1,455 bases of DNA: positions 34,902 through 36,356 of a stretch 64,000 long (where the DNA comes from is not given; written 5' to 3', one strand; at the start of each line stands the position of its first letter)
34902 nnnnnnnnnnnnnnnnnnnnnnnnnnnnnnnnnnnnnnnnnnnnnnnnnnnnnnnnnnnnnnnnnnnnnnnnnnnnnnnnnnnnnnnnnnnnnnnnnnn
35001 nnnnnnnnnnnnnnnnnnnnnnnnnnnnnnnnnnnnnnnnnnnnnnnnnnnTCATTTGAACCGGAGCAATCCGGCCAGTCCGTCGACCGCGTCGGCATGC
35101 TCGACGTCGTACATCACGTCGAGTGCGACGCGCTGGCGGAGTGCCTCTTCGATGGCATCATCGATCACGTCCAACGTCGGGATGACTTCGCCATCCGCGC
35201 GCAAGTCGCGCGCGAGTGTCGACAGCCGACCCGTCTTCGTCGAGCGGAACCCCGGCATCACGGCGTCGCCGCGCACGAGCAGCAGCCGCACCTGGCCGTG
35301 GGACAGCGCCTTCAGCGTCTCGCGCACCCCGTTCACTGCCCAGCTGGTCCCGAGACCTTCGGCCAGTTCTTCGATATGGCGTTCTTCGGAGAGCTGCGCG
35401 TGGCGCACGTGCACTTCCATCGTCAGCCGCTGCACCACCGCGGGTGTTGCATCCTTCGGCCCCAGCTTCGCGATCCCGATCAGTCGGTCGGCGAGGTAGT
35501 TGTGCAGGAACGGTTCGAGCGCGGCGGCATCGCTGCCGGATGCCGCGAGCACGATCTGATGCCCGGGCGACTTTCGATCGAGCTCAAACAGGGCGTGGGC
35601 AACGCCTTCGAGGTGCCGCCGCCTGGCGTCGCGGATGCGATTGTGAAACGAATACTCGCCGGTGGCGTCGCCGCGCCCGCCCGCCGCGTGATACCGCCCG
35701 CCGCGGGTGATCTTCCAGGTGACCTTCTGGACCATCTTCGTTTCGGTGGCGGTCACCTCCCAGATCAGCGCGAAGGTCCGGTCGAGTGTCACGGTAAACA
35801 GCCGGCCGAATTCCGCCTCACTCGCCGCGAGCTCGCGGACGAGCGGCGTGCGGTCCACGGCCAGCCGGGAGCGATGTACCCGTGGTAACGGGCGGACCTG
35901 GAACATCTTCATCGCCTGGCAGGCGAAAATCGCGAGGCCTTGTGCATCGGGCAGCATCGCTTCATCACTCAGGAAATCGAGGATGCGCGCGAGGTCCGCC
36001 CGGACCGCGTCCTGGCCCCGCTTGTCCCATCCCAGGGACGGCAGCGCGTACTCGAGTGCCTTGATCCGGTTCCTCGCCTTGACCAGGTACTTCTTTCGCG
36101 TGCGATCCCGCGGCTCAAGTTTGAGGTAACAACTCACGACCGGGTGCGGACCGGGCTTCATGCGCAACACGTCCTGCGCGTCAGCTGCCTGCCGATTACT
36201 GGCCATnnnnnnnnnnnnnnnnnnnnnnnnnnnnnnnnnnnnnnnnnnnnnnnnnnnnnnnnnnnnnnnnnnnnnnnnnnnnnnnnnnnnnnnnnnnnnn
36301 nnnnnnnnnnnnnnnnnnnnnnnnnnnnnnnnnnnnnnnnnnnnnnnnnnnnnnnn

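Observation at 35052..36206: eRF1/Pelota-like protein without GGQ encoded between the two subunit genes of a split B12 acyl-CoA mutase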

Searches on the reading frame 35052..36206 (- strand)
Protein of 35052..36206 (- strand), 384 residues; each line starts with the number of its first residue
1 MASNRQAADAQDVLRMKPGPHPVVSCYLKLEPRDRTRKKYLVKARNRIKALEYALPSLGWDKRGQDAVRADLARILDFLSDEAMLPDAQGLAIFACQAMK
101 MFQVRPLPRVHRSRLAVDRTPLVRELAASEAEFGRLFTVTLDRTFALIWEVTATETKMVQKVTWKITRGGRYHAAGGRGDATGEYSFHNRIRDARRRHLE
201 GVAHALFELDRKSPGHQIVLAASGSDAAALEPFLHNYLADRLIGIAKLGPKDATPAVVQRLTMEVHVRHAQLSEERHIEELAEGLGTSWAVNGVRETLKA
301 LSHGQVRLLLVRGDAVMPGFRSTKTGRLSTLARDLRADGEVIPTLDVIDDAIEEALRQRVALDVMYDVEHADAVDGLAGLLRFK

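Call 5: search_protein_families(library=pfam, proteins=[window:35052-36206:-], max_evalue=0.01)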
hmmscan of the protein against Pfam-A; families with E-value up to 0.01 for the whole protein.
window:35052-36206:- (384 aa): 1 family
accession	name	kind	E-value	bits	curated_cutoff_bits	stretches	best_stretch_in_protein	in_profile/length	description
PF18854.6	baeRF_family10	-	9.1e-07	29.7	27.1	1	121-264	1-140/143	Bacterial archaeo-eukaryotic release factor family 10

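Call 6: search_protein_families(library=ncbifam, proteins=[window:35052-36206:-], max_evalue=0.01)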
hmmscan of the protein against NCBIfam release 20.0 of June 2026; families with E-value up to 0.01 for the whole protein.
window:35052-36206:- (384 aa): 3 families
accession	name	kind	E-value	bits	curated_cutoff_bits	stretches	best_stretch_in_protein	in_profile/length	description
NF052287.1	AOC03_06830_fam_RHF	equivalog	5e-09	36.1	330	1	44-359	33-338/361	AOC03_06830 family ribosome hibernation factor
NF052288.1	MSMEG_1130_fam_RHF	equivalog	1.8e-07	30.5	480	1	21-321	18-324/387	MSMEG_1130 family ribosome hibernation factor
NF052289.1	Rv2629_fam_RHF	equivalog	5.8e-07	29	320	1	121-383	98-357/357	Rv2629 family ribosome hibernation factor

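Call 7: search_solved_structures(query=window:35052-36206:-, max_evalue=10, show_alignments=2)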
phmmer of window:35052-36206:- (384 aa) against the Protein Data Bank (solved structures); distinct sequences matched with E-value up to 10: 5.
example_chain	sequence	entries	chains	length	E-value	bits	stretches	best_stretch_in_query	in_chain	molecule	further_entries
7aoi_Af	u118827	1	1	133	0.57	12.4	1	90-128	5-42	mL42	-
1ku2_A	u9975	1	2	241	0.59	12.4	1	259-300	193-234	sigma factor sigA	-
3ugo_A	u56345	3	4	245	0.62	12.3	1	259-300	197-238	RNA polymerase sigma factor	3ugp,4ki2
6hiv_Af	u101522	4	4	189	1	11.6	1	90-128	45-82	mL42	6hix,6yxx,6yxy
5hgr_A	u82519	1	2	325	1.5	11.1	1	278-352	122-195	Orange Carotenoid Protein (OCP)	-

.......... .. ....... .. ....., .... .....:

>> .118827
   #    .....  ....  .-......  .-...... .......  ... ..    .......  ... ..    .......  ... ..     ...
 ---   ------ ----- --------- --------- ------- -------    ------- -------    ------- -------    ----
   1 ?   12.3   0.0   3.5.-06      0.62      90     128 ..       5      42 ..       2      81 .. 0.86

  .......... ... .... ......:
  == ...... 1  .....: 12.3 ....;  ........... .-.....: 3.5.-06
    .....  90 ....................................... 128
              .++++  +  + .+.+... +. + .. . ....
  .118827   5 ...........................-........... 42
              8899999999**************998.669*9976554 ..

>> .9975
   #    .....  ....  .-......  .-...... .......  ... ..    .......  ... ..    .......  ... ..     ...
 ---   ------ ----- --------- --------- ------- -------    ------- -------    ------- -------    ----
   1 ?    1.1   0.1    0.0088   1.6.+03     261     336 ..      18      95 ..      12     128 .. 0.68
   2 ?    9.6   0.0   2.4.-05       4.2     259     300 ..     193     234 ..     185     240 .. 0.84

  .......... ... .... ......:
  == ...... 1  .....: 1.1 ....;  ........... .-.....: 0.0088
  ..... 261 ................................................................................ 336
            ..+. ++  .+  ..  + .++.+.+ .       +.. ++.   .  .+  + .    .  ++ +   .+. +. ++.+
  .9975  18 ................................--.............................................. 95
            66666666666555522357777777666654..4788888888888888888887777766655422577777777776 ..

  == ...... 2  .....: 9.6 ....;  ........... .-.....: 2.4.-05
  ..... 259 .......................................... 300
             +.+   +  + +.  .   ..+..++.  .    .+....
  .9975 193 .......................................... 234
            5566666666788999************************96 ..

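Call 8: find_homologous_proteins(query=window:35052-36206:-)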
Query window:35052-36206:- (384 aa): 2033 proteins with E <= 0.001 among 8000 candidates; the best 120 are listed.
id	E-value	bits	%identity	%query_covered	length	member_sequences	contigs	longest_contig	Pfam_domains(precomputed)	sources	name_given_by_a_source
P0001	1.0e-248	842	99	100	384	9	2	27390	PF18854.7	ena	-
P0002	3.5e-221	752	89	100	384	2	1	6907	PF18854.7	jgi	jgi:peptide chain release factor subunit 1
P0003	1.5e-216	737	86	100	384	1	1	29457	PF18854.7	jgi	jgi:peptide subunit release factor 1 (eRF1)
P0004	5.9e-216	735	88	100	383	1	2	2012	PF18854.7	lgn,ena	-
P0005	1.8e-215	733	86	100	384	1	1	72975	PF18854.7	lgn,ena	-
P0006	1.8e-214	730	85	100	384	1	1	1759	PF18854.7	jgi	jgi:peptide subunit release factor 1 (eRF1)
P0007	1.6e-212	723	85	100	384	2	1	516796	PF18844.7,PF18854.7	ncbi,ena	-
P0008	1.6e-193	661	77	100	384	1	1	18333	PF18845.7,PF18844.7,PF18854.7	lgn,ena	-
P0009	3.3e-191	653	75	100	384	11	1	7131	PF18854.7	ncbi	-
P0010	9.7e-191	652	77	100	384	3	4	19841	PF18844.7,PF18854.7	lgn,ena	-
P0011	2.4e-189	647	75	100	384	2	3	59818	PF18845.7,PF18854.7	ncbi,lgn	-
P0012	6.6e-189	646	75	100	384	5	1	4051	PF18845.7,PF18854.7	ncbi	ncbi:MAG: hypothetical protein ACREK8_09010 [Gemmatimonadales bacterium]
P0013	8.7e-189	645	77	96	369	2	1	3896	PF18845.7,PF18854.7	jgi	jgi:peptide chain release factor subunit 1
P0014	4.4e-188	643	75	100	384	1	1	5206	PF18844.7,PF18854.7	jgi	jgi:peptide subunit release factor 1 (eRF1)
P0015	1.2e-187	642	75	100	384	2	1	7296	PF18844.7,PF18854.7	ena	-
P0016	2.6e-187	640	76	100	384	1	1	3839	PF18845.7,PF18854.7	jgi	jgi:peptide chain release factor subunit 1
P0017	2.8e-187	640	76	100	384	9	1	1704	PF18854.7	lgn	-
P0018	1.1e-186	638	74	100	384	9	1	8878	PF18845.7,PF18854.7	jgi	jgi:peptide chain release factor subunit 1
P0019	1.5e-186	638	76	100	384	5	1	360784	PF18854.7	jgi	jgi:peptide subunit release factor 1 (eRF1)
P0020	1.7e-186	638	74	100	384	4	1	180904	PF18845.7,PF18854.7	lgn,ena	-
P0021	1.6e-185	634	74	100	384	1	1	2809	PF18845.7,PF18854.7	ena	-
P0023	3.3e-185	633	74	100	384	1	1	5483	PF18845.7,PF18854.7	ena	-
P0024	5.8e-185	633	75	100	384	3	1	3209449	PF18845.7,PF18854.7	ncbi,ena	-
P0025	3.2e-184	630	75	100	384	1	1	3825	PF18844.7,PF18854.7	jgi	jgi:peptide subunit release factor 1 (eRF1)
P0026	1.2e-183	628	72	100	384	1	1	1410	PF18845.7,PF18854.7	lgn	-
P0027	9.4e-181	619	73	100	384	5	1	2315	PF18845.7,PF18854.7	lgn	-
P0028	1.1e-180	619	72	100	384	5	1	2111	PF18854.7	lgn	-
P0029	2.9e-180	617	71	99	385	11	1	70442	PF18844.7,PF18854.7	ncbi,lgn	ncbi:MAG: hypothetical protein ABIZ70_05420 [Gemmatimonadales bacterium]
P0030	4.2e-179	613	72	100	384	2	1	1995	PF18845.7,PF18844.7,PF18854.7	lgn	-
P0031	7.9e-179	612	72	100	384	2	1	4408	PF18844.7,PF18854.7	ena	-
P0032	3.5e-178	610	72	100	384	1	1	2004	PF18845.7,PF18844.7,PF18854.7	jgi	jgi:peptide chain release factor subunit 1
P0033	5.5e-178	610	72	99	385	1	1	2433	PF18845.7,PF18854.7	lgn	-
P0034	1.2e-177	609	72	100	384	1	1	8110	PF18845.7,PF18844.7,PF18854.7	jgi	jgi:peptide chain release factor subunit 1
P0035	1.6e-177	608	72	99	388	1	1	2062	PF18845.7,PF18854.7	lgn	-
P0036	1.7e-177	608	72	100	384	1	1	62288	PF18844.7,PF18854.7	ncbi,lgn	-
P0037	2.1e-177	608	74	96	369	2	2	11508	PF18845.7,PF18854.7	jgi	jgi:peptide chain release factor subunit 1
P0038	1.2e-176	605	71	97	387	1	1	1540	PF18845.7,PF18854.7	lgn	-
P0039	2.1e-176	604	70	100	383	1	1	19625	PF18844.7,PF18854.7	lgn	-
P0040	2.7e-175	601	71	100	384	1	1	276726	PF18854.7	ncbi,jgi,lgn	ncbi:MAG TPA: hypothetical protein VGM77_08950 [Gemmatimonadales bacterium]|jgi:peptide subunit rele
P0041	3.5e-175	600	70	100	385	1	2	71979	PF18845.7,PF18854.7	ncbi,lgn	-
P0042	1.1e-173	595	70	100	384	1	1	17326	PF18854.7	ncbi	ncbi:MAG: hypothetical protein ACREL5_01170 [Gemmatimonadales bacterium]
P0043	1.7e-173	595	69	100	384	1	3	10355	PF18845.7,PF18844.7,PF18854.7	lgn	-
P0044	2.8e-173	594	70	99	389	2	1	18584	PF18845.7,PF18854.7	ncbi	-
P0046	1.9e-172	591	70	98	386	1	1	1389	PF18845.7,PF18854.7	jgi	jgi:peptide subunit release factor 1 (eRF1)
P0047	6.8e-172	590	69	100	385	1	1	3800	PF18845.7,PF18844.7,PF18854.7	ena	-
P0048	2.3e-171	588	70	100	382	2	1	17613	PF18845.7,PF18854.7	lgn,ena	-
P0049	3.2e-171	587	69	99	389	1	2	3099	PF18854.7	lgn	-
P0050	3.6e-171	587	69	100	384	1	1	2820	PF18854.7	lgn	-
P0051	3.7e-170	584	69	100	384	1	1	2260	PF18854.7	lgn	-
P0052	1.8e-169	582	69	100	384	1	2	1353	PF18854.7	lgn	-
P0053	2.6e-169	581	69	100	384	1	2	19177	PF18854.7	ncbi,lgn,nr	ncbi:MAG TPA: hypothetical protein VFN90_11035 [Gemmatimonadales bacterium]|nr:hypothetical protein 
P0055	5.9e-169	580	69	100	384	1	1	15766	PF18854.7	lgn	-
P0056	9.5e-169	579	68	100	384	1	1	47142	PF18844.7,PF18854.7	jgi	jgi:peptide chain release factor subunit 1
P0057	1.5e-168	579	69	98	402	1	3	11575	PF18844.7,PF18854.7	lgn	-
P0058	3.2e-168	578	70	100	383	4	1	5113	PF18845.7,PF18854.7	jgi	jgi:peptide chain release factor subunit 1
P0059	3.8e-168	577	70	98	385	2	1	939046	PF18845.7,PF18854.7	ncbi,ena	-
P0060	4.2e-168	577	70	100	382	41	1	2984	PF18854.7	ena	-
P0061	6.9e-168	576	68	100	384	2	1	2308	PF18845.7,PF18844.7,PF18854.7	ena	-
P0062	7.2e-168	576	69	100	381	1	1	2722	PF18845.7,PF18854.7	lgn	-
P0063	1.7e-167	575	68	100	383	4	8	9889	PF18845.7,PF18854.7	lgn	-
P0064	3.1e-167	574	69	99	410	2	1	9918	PF18845.7,PF18854.7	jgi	jgi:peptide chain release factor subunit 1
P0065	8.5e-167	573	68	100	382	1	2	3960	PF18845.7,PF18854.7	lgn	-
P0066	1.0e-166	573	70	100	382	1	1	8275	PF18845.7,PF18854.7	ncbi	-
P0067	1.2e-166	572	69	100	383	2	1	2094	PF18845.7,PF18854.7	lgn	-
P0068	1.5e-166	572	68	99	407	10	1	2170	PF18845.7,PF18844.7,PF18854.7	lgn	-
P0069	2.1e-166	572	69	97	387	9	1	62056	PF18845.7,PF18854.7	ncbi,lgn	ncbi:MAG: hypothetical protein ABIR59_11435 [Gemmatimonadales bacterium]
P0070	2.4e-166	571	67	100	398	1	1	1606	PF18845.7,PF18854.7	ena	-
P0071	4.7e-166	570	68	100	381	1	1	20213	PF18845.7,PF18854.7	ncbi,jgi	jgi:peptide chain release factor subunit 1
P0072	1.9e-165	568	69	97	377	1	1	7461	PF18854.7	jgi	jgi:peptide subunit release factor 1 (eRF1)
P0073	1.9e-165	568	68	100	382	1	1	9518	PF18854.7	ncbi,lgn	-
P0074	1.9e-165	568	67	100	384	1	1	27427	PF18844.7,PF18854.7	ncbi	-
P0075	1.5e-164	566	67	100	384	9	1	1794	PF18845.7,PF18844.7,PF18854.7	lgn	-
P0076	2.5e-164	565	69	96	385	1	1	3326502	PF18854.7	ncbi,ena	-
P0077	3.7e-164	564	68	100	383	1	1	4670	PF18845.7,PF18854.7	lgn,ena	-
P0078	4.4e-164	564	69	100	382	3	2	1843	PF18845.7,PF18854.7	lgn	-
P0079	4.6e-164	564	68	100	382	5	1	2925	PF18845.7,PF18844.7,PF18854.7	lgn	-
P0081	9.0e-164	563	68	100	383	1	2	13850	PF18845.7,PF18854.7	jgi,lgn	jgi:peptide subunit release factor 1 (eRF1)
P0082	2.8e-163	561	66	100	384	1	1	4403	PF18845.7,PF18844.7,PF18854.7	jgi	jgi:peptide chain release factor subunit 1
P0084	3.2e-163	561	68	100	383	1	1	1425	PF18845.7,PF18854.7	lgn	-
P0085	4.9e-163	560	67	100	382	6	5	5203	PF18845.7,PF18854.7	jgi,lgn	jgi:peptide chain release factor subunit 1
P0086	6.8e-163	560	67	100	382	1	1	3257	PF18845.7,PF18844.7,PF18854.7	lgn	-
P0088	2.4e-162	558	67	100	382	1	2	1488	PF18845.7,PF18844.7,PF18854.7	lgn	-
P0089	4.2e-162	557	67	100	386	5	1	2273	PF18845.7,PF18844.7,PF18854.7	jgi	jgi:peptide chain release factor subunit 1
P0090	2.5e-161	555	66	100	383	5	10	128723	PF18845.7,PF18844.7,PF18854.7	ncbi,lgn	-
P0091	3.0e-161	555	66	100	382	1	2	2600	PF18845.7,PF18854.7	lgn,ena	-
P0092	5.1e-161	554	67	100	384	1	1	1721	PF18844.7,PF18854.7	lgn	-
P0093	2.0e-160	552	67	100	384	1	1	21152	PF18844.7,PF18854.7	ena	-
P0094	4.1e-160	551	66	100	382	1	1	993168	PF18845.7,PF18854.7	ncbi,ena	-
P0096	9.2e-159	546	68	96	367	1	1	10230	PF18845.7,PF18844.7,PF18854.7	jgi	-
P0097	4.8e-158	544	64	100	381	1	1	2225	PF18854.7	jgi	-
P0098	5.7e-158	544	66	100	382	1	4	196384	PF18845.7,PF18844.7,PF18854.7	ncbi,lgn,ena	-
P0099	4.7e-156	537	65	100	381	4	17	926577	PF18845.7,PF18844.7,PF18854.7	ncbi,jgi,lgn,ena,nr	ncbi:MAG: hypothetical protein KC544_00205 [Gemmatimonadetes bacterium]|nr:hypothetical protein [Gem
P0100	1.5e-155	536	65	100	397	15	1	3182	PF18845.7,PF18854.7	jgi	jgi:peptide chain release factor subunit 1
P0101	2.4e-152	525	64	98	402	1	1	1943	PF18845.7,PF18854.7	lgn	-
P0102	5.2e-152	524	64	99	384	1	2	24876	PF18854.7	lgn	-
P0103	5.6e-152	524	63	100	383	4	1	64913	PF18854.7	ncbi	ncbi:MAG: hypothetical protein ABI542_01535 [Gemmatimonadota bacterium]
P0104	2.1e-150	519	64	100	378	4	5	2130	PF18845.7,PF18844.7,PF18854.7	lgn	-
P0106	2.6e-148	512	75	83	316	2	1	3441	PF18845.7,PF18844.7,PF18854.7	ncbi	ncbi:MAG: hypothetical protein ABUL71_02085, partial [Gemmatimonadota bacterium]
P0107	4.5e-147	508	63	100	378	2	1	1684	PF18845.7,PF18854.7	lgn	-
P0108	8.4e-146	504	60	100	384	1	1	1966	PF18844.7,PF18854.7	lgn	-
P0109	2.1e-145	502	62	100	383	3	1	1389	PF18845.7,PF18844.7,PF18854.7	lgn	-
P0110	2.1e-144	499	61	100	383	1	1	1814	PF18854.7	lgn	-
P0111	7.1e-142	491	61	100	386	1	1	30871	PF18845.7,PF18854.7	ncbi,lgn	-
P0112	4.3e-141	488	59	100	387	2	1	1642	PF18845.7,PF18844.7,PF18854.7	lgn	-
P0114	2.5e-125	436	55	97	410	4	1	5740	PF18844.7,PF18854.7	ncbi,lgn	-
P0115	1.0e-123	431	56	96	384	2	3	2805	PF18844.7,PF18854.7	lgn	-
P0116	4.4e-123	429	54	100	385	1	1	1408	PF10116.15,PF18844.7,PF18854.7,PF18856.7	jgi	jgi:peptide chain release factor subunit 1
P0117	8.9e-123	428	54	96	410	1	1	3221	PF18844.7,PF18854.7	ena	-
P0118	9.4e-123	428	54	99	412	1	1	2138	PF18844.7,PF18854.7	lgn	-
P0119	2.7e-122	426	54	96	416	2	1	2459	PF18844.7,PF18854.7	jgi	jgi:peptide chain release factor subunit 1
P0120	2.9e-122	426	55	96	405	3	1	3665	PF18854.7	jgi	jgi:peptide subunit release factor 1 (eRF1)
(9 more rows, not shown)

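Call 10: find_encoding_contigs(protein=P0024, flank=6000, max_places=2)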
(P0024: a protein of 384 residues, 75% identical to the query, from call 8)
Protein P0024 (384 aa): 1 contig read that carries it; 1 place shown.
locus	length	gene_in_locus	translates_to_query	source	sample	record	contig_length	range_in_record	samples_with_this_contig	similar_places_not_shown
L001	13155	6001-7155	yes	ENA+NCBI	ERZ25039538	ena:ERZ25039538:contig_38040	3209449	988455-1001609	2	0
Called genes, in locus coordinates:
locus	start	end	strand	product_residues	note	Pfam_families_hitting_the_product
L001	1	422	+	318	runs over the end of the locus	PF02562:PhoH, PF13245:AAA_19 (weak), PF13604:AAA_30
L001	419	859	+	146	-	PF02130:YbeY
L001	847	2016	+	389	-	PF00571:CBS (faint), PF03471:CorC_HlyC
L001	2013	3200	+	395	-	PF01595:CNNM (weak), PF00571:CBS (weak), PF03471:CorC_HlyC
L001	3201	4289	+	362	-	PF03308:MeaB, PF02492:cobW (faint)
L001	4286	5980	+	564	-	PF01642:MM_CoA_mutase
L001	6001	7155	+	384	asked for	PF18854:baeRF_family10 (weak), PF18845:baeRF_family3 (weak)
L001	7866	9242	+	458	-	PF01039:Carboxyl_trans, PF03255:ACCA (weak)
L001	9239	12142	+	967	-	PF00082:Peptidase_S8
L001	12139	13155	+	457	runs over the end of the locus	PF07287:AtuA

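Call 11: find_encoding_contigs(protein=P0099, flank=6000, max_places=2)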
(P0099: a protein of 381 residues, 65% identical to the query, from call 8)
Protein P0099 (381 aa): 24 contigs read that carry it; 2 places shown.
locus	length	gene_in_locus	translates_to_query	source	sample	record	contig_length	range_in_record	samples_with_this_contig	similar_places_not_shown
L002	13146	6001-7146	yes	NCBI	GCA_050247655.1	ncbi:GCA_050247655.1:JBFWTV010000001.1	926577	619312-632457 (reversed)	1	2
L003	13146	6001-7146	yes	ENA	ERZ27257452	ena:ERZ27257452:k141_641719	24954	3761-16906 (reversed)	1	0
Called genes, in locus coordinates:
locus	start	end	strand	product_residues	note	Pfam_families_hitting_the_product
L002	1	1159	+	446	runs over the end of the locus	PF03448:MgtE_N, PF00571:CBS, PF01769:MgtE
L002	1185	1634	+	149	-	PF12867:DinB_2 (weak), PF07606:DUF1569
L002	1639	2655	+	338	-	PF01300:Sua5_yciO_yrdC, PF03481:Sua5_C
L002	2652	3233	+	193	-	PF13521:AAA_28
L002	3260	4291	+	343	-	PF03308:MeaB, PF02492:cobW (weak)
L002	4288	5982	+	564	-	PF01642:MM_CoA_mutase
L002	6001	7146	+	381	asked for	PF18854:baeRF_family10, PF18844:baeRF_family2 (weak), PF18845:baeRF_family3 (weak)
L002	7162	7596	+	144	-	PF02310:B12-binding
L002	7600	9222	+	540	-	PF01039:Carboxyl_trans, PF03255:ACCA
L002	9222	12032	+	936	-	PF00082:Peptidase_S8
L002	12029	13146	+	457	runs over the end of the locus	PF07287:AtuA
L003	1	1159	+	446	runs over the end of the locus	PF03448:MgtE_N, PF00571:CBS, PF01769:MgtE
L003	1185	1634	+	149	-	PF07606:DUF1569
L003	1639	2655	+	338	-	PF01300:Sua5_yciO_yrdC, PF03481:Sua5_C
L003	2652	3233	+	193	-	PF13521:AAA_28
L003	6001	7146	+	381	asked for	PF18854:baeRF_family10, PF18844:baeRF_family2 (weak), PF18845:baeRF_family3 (weak)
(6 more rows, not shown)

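Call 19: find_related_loci(query=A1, collection=genome_contigs, flank=7000)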
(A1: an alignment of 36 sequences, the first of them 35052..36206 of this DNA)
Query A1 (384 aa) in genome_contigs; peptide patterns used: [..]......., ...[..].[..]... (x = any residue, [..] = any of these).
599 stretches matched a pattern (row limit reached: there are more); 261 encode a relative of the query (tblastn E <= 1e-3); the best 80 are kept; 80 distinct loci.
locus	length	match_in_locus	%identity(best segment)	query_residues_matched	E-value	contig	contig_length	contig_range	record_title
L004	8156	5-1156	74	1-384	0e+0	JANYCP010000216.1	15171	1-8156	MAG: Gemmatimonadetes bacterium isolate 336R_metabinner_186 336R_k141_821827, whole genome shotgun sequence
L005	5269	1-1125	76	10-384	0e+0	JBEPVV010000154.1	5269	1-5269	MAG: Gemmatimonadota bacterium isolate 22E.semibin_refined.177_sub NODE_16964_length_5269_cov_3.957039, whole genome sho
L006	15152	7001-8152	75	1-384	0e+0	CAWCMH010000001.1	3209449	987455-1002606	MAG: uncultured Gemmatimonadales bacterium isolate MFD05502.bin.1.47 genome assembly, contig: contig_38040, whole genome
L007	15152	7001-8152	72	1-384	0e+0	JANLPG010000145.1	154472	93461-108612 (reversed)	MAG: Gemmatimonadota bacterium isolate OTE_38_metabat_403 OTE_38_k141_4182268, whole genome shotgun sequence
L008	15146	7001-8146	71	3-384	0e+0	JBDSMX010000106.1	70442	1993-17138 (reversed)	MAG: Gemmatimonadales bacterium isolate cluster1_bin.402 k127_9401385, whole genome shotgun sequence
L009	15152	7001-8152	71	1-384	0e+0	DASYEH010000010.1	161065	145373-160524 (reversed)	MAG TPA_asm: Gemmatimonadales bacterium isolate SMAG_U4981 k141_4823362, whole genome shotgun sequence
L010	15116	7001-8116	72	13-384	0e+0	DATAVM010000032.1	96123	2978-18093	MAG TPA_asm: Gemmatimonadales bacterium isolate SMAG_U5599 k141_3377900, whole genome shotgun sequence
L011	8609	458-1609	70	1-384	0e+0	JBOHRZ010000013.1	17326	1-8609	MAG: Gemmatimonadales bacterium isolate SE1506_metabat2.bin.11 NODE_767_length_17326_cov_1.269085, whole genome shotgun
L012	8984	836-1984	70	1-384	1e-176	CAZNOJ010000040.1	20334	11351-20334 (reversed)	MAG TPA_asm: uncultured Gemmatimonadaceae bacterium isolate SRP329715_co2_115 genome assembly, contig: NODE_5211_length_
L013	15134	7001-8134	70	7-384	2e-175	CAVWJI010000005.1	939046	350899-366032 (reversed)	MAG: uncultured Gemmatimonadales bacterium isolate MFD05502.bin.2.102 genome assembly, contig: contig_46801, whole genom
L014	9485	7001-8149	67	2-384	3e-175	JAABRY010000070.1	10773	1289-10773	MAG: Gemmatimonadetes bacterium isolate S09.Bin022 Scaffold_54_1, whole genome shotgun sequence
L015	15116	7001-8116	69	12-384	1e-174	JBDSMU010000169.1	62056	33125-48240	MAG: Gemmatimonadales bacterium isolate cluster1_bin.40 k127_13337006, whole genome shotgun sequence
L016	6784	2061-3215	68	1-384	3e-175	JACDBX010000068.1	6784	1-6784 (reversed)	MAG: Gemmatimonadales bacterium isolate MGR_bin293 SD2897-2912_k127_612112, whole genome shotgun sequence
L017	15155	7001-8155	68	1-384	9e-174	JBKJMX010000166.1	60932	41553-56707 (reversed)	MAG: Gemmatimonadales bacterium isolate ant_bin.344 k117_3753242, whole genome shotgun sequence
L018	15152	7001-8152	67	1-384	3e-173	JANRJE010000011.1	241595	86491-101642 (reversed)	MAG: Gemmatimonadales bacterium isolate bins.158 k141_2518907, whole genome shotgun sequence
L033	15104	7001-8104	53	16-384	4e-126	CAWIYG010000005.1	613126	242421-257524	MAG: uncultured Gemmatimonadales bacterium isolate MFD04935.bin.2.79 genome assembly, contig: contig_4713, whole genome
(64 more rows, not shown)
